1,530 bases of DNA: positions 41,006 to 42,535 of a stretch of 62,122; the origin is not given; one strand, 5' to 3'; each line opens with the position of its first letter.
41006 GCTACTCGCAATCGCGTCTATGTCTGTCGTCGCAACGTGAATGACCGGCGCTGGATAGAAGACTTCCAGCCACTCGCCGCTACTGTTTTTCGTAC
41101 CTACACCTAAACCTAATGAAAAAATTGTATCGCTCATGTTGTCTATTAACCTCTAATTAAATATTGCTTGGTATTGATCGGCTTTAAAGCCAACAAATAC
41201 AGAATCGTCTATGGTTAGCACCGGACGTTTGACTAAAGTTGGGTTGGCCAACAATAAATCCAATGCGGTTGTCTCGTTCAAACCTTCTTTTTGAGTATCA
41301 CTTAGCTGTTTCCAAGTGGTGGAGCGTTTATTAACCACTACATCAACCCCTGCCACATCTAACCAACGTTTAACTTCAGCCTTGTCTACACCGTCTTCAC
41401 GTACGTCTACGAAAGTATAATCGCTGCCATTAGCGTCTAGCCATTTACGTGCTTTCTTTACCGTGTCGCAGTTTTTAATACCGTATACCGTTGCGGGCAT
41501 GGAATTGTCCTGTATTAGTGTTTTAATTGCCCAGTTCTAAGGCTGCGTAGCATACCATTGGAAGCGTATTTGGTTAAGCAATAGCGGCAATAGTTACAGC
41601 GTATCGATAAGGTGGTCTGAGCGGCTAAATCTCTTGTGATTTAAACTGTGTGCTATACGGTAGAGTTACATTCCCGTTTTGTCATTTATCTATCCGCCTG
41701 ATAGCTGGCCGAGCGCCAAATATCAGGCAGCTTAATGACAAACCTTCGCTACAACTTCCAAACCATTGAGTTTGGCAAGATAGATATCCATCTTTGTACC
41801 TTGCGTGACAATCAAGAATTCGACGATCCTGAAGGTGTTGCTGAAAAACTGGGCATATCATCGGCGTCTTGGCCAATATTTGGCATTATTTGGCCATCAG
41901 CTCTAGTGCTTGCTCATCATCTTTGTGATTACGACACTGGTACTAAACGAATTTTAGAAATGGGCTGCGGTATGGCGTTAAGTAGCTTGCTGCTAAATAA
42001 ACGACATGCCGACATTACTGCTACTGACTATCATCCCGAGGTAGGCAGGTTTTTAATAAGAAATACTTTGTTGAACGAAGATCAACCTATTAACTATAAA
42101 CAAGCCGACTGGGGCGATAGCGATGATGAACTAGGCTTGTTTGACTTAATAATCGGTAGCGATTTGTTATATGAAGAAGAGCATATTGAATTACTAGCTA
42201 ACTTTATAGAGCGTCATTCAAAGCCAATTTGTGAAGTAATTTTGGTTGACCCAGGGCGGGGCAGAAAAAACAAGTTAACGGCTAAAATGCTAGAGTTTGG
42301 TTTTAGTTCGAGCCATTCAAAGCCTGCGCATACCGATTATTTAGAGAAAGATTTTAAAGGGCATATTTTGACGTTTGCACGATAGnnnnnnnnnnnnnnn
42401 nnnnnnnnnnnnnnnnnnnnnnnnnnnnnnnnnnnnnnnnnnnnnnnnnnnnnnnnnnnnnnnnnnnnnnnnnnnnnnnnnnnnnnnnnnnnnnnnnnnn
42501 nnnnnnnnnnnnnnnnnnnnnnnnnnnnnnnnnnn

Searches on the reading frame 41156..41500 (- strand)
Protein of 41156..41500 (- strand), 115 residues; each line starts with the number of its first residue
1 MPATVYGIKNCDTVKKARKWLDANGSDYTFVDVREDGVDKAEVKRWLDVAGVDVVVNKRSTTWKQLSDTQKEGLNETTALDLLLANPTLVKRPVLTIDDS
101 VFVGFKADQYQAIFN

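Call 11: search_protein_families(library=pfam, proteins=[window:41156-41500:-], max_evalue=0.01)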
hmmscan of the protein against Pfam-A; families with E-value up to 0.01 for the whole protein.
window:41156-41500:- (115 aa): 2 families
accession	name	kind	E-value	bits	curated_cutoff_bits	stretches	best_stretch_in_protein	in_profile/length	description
PF03960.21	ArsC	-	7.9e-21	74.6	24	1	6-113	1-79/79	ArsC family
PF00462.30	Glutaredoxin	-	4.1e-05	24.2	22.9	1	4-49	2-47/60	Glutaredoxin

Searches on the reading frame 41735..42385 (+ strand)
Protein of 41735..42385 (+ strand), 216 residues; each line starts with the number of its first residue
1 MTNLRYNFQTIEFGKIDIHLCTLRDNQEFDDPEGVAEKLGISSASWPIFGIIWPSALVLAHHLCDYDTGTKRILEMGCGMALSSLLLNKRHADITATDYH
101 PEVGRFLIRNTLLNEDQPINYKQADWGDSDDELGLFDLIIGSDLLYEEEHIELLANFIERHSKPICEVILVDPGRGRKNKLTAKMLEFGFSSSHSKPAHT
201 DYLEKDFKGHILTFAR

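Call 11: search_protein_families(library=pfam, proteins=[window:41735-42382:+], max_evalue=0.01)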
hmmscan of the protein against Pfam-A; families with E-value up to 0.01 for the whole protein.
window:41735-42382:+ (216 aa): 5 families
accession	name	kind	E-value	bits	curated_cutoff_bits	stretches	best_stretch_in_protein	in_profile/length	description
PF10294.15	Methyltransf_16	-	5.9e-13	49.4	21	1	50-171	19-156/174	Lysine methyltransferase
PF13649.12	Methyltransf_25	-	2.8e-05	25.2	27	1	73-157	1-88/97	Methyltransferase domain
PF13489.12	Methyltransf_23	-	0.001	19.3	27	1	68-179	21-126/164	Methyltransferase domain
PF08241.18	Methyltransf_11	-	0.0048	17.9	21.2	1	74-164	1-89/95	Methyltransferase domain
PF08242.18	Methyltransf_12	-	0.0091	17.1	30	0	74-148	1-78/98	Methyltransferase domain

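Call 12: find_encoding_contigs(protein=window:41735-42385:+, flank=10000, max_places=10)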
Protein window:41735-42385:+ (216 aa): 9 contigs read that carry it; 8 places shown.
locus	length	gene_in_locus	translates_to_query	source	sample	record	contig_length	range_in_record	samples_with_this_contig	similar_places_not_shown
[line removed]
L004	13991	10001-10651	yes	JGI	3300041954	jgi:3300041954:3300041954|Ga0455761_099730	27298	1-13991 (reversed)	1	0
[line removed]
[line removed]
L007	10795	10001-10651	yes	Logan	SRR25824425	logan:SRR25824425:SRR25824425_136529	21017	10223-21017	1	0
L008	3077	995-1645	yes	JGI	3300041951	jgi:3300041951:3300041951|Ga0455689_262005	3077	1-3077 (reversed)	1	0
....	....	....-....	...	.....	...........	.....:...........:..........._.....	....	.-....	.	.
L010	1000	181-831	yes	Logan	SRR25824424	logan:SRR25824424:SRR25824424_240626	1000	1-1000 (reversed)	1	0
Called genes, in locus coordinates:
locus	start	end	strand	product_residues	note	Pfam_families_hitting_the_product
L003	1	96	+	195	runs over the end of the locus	PF01713:Smr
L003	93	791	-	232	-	-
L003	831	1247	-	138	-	PF00571:CBS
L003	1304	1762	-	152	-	PF00226:DnaJ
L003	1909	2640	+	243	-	PF00588:SpoU_methylase, PF12105:SpoU_methylas_C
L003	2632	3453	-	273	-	PF00520:Ion_trans, PF08016:PKD_channel (weak), PF07885:Ion_trans_2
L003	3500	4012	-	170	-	PF12799:LRR_4 (faint)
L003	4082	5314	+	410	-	-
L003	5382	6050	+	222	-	PF13441:Gly-zipper_YMGG, PF13488:Gly-zipper_Omp, PF05433:Rick_17kDa_Anti (weak), PF00691:OmpA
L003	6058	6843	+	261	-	PF04445:SAM_MT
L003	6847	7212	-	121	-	-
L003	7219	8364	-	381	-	PF01546:Peptidase_M20, PF07687:M20_dimer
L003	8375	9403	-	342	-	PF14789:THDPS_M, PF14602:Hexapep_2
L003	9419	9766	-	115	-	PF03960:ArsC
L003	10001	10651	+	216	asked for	PF10294:Methyltransf_16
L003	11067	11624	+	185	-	-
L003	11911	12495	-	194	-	PF03167:UDG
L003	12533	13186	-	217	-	PF00730:HhH-GPD, PF00633:HHH (weak)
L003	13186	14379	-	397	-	PF00155:Aminotran_1_2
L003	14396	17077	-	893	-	PF01909:NTP_transf_2 (weak), PF08335:GlnD_UR_UTase, PF27444:GlnD_3rd, PF01966:HD (weak), PF27446:GlnD_5th, PF01842:ACT (weak), PF26956:ACT_ACR_D1 (weak)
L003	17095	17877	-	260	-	PF00557:Peptidase_M24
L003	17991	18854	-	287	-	PF00126:HTH_1, PF03466:LysR_substrate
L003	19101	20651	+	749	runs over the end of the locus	PF00141:peroxidase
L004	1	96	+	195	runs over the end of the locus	PF01713:Smr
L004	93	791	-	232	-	-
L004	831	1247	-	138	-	PF00571:CBS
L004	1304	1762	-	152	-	PF00226:DnaJ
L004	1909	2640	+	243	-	PF00588:SpoU_methylase, PF12105:SpoU_methylas_C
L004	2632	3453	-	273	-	PF00520:Ion_trans, PF08016:PKD_channel (weak), PF07885:Ion_trans_2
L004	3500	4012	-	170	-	PF12799:LRR_4 (faint)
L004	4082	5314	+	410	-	-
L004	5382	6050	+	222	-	PF13441:Gly-zipper_YMGG, PF13488:Gly-zipper_Omp, PF05433:Rick_17kDa_Anti (weak), PF00691:OmpA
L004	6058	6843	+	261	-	PF04445:SAM_MT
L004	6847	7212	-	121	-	-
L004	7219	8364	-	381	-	PF01546:Peptidase_M20, PF07687:M20_dimer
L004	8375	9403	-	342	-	PF14789:THDPS_M, PF14602:Hexapep_2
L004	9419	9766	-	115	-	PF03960:ArsC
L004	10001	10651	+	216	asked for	PF10294:Methyltransf_16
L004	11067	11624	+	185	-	-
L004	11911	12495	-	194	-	PF03167:UDG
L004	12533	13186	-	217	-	PF00730:HhH-GPD, PF00633:HHH (weak)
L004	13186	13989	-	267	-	?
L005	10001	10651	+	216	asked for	PF10294:Methyltransf_16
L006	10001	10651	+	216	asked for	PF10294:Methyltransf_16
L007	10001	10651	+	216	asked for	PF10294:Methyltransf_16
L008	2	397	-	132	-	?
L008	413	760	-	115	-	PF03960:ArsC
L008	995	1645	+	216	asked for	PF10294:Methyltransf_16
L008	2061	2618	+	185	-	-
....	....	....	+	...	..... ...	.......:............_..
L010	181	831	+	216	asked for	PF10294:Methyltransf_16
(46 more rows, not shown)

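Call 34: find_homologous_proteins(query=window:41735-42382:+, max_evalue=1e-20)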
Query window:41735-42382:+ (216 aa): 4617 proteins with E <= 1e-20 among 4997 candidates; the best 120 are listed.
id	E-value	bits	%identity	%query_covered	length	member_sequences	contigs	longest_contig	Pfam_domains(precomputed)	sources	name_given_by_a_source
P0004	5.6e-139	479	95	100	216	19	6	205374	PF13649.13,PF10294.16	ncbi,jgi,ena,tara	jgi:predicted nicotinamide N-methyase|tara:strand:- start:3524 stop:4174 length:651 start_codon:yes 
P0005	4.7e-134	463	91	100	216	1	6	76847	PF10294.16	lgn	-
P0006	2.7e-133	461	93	100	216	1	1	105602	PF10294.16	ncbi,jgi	ncbi:MAG: putative nicotinamide N-methyase [Pseudomonadales bacterium]|jgi:predicted nicotinamide N-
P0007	1.3e-130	452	89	100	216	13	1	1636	PF10294.16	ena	-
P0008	1.5e-123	429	85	100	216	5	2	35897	PF10294.16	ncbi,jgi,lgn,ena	jgi:predicted nicotinamide N-methyase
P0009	6.4e-123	427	85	100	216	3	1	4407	PF13489.13,PF13649.13,PF10294.16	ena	-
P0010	1.7e-114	399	78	100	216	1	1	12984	PF13489.13,PF10294.16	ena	-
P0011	8.6e-114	397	78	100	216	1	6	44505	PF13489.13,PF13649.13,PF10294.16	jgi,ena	jgi:predicted nicotinamide N-methyase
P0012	2.3e-113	395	78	100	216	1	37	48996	PF13489.13,PF10294.16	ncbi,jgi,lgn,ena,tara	ncbi:MAG: histidine kinase [Gammaproteobacteria bacterium]|jgi:predicted nicotinamide N-methyase|tar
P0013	2.6e-113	395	77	100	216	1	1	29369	PF13489.13,PF13649.13,PF08242.19,PF10294.16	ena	-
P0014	3.0e-113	395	77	100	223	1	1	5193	PF13489.13,PF13649.13,PF10294.16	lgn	-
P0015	3.7e-113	395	77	100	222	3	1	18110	PF13489.13,PF13649.13,PF10294.16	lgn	-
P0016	5.2e-113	394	77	100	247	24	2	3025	PF13489.13,PF13649.13,PF10294.16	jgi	-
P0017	6.0e-113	394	77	100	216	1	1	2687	PF13489.13,PF13649.13,PF10294.16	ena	-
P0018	1.1e-112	393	75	100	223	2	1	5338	PF10294.16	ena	-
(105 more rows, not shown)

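Call 35: find_encoding_contigs(protein=P0004, flank=10000, max_places=4)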
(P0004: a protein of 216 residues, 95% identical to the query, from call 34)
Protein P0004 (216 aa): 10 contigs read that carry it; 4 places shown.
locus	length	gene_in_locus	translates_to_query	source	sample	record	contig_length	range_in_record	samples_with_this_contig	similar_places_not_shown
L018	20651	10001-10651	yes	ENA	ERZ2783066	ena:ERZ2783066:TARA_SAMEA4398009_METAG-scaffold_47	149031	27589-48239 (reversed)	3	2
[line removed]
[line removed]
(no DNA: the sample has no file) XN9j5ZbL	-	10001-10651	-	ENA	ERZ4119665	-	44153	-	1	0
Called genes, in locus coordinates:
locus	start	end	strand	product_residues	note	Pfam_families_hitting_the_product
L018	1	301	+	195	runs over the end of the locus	PF01713:Smr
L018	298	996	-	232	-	-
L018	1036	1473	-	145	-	PF00571:CBS (weak)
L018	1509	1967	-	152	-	PF00226:DnaJ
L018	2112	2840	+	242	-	PF00588:SpoU_methylase, PF12105:SpoU_methylas_C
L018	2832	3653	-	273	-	PF00520:Ion_trans, PF08016:PKD_channel, PF07885:Ion_trans_2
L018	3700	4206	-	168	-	PF12799:LRR_4 (weak)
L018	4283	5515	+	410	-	-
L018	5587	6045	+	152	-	-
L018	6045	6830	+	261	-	PF04445:SAM_MT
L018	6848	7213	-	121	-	-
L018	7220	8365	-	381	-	PF01546:Peptidase_M20, PF07687:M20_dimer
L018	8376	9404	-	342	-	PF14789:THDPS_M, PF14602:Hexapep_2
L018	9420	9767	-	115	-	PF03960:ArsC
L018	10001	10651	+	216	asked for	PF10294:Methyltransf_16, PF13649:Methyltransf_25 (faint)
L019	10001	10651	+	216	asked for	PF10294:Methyltransf_16, PF13649:Methyltransf_25 (faint)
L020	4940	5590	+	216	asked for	PF10294:Methyltransf_16, PF13649:Methyltransf_25 (faint)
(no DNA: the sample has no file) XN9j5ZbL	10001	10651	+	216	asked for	PF10294:Methyltransf_16, PF13649:Methyltransf_25 (faint)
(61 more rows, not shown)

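Call 36: find_encoding_contigs(protein=P0006, flank=10000, max_places=3)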
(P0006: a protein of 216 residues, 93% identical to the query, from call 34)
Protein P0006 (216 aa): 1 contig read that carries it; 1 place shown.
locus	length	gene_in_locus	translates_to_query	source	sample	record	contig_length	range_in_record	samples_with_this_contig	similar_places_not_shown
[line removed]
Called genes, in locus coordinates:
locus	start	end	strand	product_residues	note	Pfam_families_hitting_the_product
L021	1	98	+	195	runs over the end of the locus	PF01713:Smr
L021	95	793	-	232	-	-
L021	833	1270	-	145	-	PF00571:CBS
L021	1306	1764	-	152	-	PF00226:DnaJ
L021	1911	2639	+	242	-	PF00588:SpoU_methylase, PF12105:SpoU_methylas_C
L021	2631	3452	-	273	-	PF00520:Ion_trans, PF08016:PKD_channel (weak), PF07885:Ion_trans_2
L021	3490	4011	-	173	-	PF12799:LRR_4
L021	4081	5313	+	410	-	-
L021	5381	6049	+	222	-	PF13441:Gly-zipper_YMGG, PF05433:Rick_17kDa_Anti (faint), PF13488:Gly-zipper_Omp (faint), PF00691:OmpA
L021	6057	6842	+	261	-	PF04445:SAM_MT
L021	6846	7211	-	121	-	-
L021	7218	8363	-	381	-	PF01546:Peptidase_M20, PF07687:M20_dimer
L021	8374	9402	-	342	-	PF14789:THDPS_M, PF14602:Hexapep_2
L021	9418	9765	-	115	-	PF03960:ArsC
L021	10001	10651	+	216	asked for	PF10294:Methyltransf_16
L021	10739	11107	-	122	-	PF03167:UDG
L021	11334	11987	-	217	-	PF00730:HhH-GPD, PF00633:HHH (weak)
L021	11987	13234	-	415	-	PF00155:Aminotran_1_2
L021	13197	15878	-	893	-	PF01909:NTP_transf_2 (weak), PF08335:GlnD_UR_UTase, PF27444:GlnD_3rd, PF01966:HD, PF27446:GlnD_5th, PF01842:ACT (weak), PF26956:ACT_ACR_D1 (weak)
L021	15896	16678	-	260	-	PF00557:Peptidase_M24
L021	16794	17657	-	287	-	PF00126:HTH_1, PF03466:LysR_substrate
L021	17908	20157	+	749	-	PF00141:peroxidase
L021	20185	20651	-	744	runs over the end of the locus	PF06293:Kdo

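Call 37: find_encoding_contigs(protein=P0005, flank=10000, max_places=3)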
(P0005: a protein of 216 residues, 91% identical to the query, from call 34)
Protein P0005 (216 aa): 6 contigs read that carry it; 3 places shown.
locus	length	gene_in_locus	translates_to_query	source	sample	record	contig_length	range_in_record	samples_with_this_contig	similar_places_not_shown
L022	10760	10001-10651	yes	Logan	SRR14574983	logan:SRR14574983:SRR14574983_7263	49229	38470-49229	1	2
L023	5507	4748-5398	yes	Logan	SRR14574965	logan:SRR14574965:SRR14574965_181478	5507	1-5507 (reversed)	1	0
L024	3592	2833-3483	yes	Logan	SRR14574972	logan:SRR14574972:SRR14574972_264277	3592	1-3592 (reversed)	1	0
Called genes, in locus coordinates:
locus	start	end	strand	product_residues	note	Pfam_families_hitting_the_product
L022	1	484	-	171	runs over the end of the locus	PF12799:LRR_4 (weak)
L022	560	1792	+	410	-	-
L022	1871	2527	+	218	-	PF13441:Gly-zipper_YMGG, PF13488:Gly-zipper_Omp, PF00691:OmpA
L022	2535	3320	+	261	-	PF04445:SAM_MT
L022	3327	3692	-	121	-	-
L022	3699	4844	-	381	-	PF01546:Peptidase_M20, PF07687:M20_dimer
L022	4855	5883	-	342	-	PF14789:THDPS_M, PF14602:Hexapep_2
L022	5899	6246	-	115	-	PF03960:ArsC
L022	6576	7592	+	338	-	PF11059:DUF2860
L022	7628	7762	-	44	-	-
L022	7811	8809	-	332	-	PF16884:ADH_N_2, PF00107:ADH_zinc_N, PF13602:ADH_zinc_N_2 (weak)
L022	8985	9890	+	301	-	PF00126:HTH_1, PF03466:LysR_substrate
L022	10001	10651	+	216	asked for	PF10294:Methyltransf_16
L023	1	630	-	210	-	?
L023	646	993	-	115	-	PF03960:ArsC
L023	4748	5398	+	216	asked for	PF10294:Methyltransf_16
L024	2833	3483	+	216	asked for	PF10294:Methyltransf_16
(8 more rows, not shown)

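Call 38: find_encoding_contigs(protein=P0008, flank=10000, max_places=3)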
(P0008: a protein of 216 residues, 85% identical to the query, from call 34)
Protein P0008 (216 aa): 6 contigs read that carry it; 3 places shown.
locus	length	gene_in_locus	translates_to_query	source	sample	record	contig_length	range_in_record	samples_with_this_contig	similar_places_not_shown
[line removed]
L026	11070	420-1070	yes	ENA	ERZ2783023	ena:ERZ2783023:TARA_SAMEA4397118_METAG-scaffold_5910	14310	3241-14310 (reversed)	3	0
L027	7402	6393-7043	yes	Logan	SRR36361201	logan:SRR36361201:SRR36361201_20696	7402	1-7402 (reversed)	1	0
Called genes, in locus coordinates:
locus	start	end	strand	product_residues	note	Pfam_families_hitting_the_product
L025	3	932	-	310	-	?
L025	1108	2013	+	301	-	PF00126:HTH_1, PF03466:LysR_substrate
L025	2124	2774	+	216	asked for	PF10294:Methyltransf_16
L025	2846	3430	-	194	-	PF03167:UDG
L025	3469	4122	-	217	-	PF00730:HhH-GPD, PF00633:HHH (weak)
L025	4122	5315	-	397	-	PF00155:Aminotran_1_2, PF12897:Asp_aminotransf (weak)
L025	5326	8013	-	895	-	PF01909:NTP_transf_2 (weak), PF08335:GlnD_UR_UTase, PF27444:GlnD_3rd, PF26956:ACT_ACR_D1 (faint), PF01966:HD, PF27446:GlnD_5th, PF01842:ACT (weak)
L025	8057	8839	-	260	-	PF00557:Peptidase_M24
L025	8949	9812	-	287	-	PF00126:HTH_1, PF03466:LysR_substrate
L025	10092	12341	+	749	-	PF00141:peroxidase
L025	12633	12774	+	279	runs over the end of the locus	PF00318:Ribosomal_S2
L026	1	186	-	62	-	?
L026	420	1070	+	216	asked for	PF10294:Methyltransf_16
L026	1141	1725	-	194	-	PF03167:UDG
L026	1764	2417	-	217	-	PF00730:HhH-GPD, PF00633:HHH (weak)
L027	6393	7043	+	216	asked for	PF10294:Methyltransf_16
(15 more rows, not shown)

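Call 59: find_encoding_contigs(protein=P0012, flank=4000, max_places=5)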
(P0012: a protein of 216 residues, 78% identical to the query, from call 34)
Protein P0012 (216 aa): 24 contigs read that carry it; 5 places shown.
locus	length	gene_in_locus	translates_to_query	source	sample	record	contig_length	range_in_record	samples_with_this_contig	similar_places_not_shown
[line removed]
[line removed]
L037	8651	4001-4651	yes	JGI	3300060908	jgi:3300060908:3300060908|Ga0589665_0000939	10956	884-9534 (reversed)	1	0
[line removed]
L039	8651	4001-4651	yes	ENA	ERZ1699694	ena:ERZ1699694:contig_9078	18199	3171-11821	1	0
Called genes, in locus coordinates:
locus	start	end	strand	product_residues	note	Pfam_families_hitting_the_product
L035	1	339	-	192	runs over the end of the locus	-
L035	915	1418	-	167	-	PF07883:Cupin_2 (faint)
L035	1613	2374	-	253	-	-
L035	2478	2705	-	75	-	-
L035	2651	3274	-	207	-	PF01209:Ubie_methyltran, PF06325:PrmA, PF13489:Methyltransf_23, PF13847:Methyltransf_31, PF08241:Methyltransf_11, PF08242:Methyltransf_12, PF13649:Methyltransf_25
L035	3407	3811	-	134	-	PF08818:DUF1801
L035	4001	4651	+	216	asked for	PF10294:Methyltransf_16, PF13489:Methyltransf_23 (weak)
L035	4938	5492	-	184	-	-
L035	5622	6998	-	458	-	PF01554:MatE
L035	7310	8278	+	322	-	PF00532:Peripla_BP_1 (weak), PF13407:Peripla_BP_4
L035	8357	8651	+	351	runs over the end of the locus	PF01261:AP_endonuc_2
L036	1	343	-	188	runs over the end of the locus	-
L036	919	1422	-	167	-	PF07883:Cupin_2 (faint)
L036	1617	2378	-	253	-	-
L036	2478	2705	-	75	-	-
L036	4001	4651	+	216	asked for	PF10294:Methyltransf_16, PF13489:Methyltransf_23 (weak)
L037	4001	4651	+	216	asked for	PF10294:Methyltransf_16, PF13489:Methyltransf_23 (weak)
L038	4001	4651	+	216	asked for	PF10294:Methyltransf_16, PF13489:Methyltransf_23 (weak)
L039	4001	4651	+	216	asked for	PF10294:Methyltransf_16, PF13489:Methyltransf_23 (weak)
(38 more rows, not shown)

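Call 69: find_encoding_contigs(protein=P0007, flank=10000, max_places=10)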
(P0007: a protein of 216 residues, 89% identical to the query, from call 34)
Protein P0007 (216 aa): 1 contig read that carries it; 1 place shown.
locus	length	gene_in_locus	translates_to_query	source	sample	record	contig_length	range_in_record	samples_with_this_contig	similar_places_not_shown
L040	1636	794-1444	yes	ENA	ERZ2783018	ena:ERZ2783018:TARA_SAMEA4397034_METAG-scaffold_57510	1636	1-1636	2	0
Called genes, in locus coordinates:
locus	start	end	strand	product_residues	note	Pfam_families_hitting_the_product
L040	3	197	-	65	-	?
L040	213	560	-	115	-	PF03960:ArsC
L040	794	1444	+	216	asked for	PF10294:Methyltransf_16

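Call 77: list_cluster_members(proteins=[window:41735-42382:+, P0004, P0006, P0008])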
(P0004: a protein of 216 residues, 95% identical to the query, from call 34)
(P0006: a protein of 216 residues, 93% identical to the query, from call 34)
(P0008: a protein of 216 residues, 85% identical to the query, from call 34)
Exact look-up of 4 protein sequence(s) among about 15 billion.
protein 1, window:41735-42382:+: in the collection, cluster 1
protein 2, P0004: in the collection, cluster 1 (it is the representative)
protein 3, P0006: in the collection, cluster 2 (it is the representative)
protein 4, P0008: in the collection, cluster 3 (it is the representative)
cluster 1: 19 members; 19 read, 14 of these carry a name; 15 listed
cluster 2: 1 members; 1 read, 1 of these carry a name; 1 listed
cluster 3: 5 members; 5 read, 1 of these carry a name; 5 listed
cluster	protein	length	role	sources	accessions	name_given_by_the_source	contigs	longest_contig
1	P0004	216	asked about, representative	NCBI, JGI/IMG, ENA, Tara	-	predicted nicotinamide N-methyase | strand:- start:3524 stop:4174 length:651 start_codon:yes stop_codon:yes gene_type:complete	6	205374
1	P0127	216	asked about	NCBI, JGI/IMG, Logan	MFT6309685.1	MAG: putative nicotinamide N-methyase [Porticoccus sp.] | predicted nicotinamide N-methyase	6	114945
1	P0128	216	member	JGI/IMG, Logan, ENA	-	predicted nicotinamide N-methyase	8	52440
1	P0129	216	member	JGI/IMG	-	predicted nicotinamide N-methyase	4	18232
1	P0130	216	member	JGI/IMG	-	predicted nicotinamide N-methyase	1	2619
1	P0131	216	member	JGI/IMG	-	predicted nicotinamide N-methyase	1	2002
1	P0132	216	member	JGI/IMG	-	predicted nicotinamide N-methyase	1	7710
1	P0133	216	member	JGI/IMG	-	predicted nicotinamide N-methyase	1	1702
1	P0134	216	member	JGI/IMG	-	predicted nicotinamide N-methyase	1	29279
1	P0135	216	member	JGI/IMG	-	predicted nicotinamide N-methyase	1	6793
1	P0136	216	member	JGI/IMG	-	predicted nicotinamide N-methyase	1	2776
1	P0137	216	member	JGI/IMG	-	predicted nicotinamide N-methyase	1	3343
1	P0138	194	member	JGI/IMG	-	predicted nicotinamide N-methyase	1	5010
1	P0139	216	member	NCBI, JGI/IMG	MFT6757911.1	MAG: putative nicotinamide N-methyase [Chitinophagales bacterium] | predicted nicotinamide N-methyase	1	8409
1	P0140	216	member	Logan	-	-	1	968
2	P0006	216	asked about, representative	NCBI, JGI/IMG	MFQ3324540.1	MAG: putative nicotinamide N-methyase [Pseudomonadales bacterium] | predicted nicotinamide N-methyase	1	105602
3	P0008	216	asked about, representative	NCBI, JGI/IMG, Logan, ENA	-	predicted nicotinamide N-methyase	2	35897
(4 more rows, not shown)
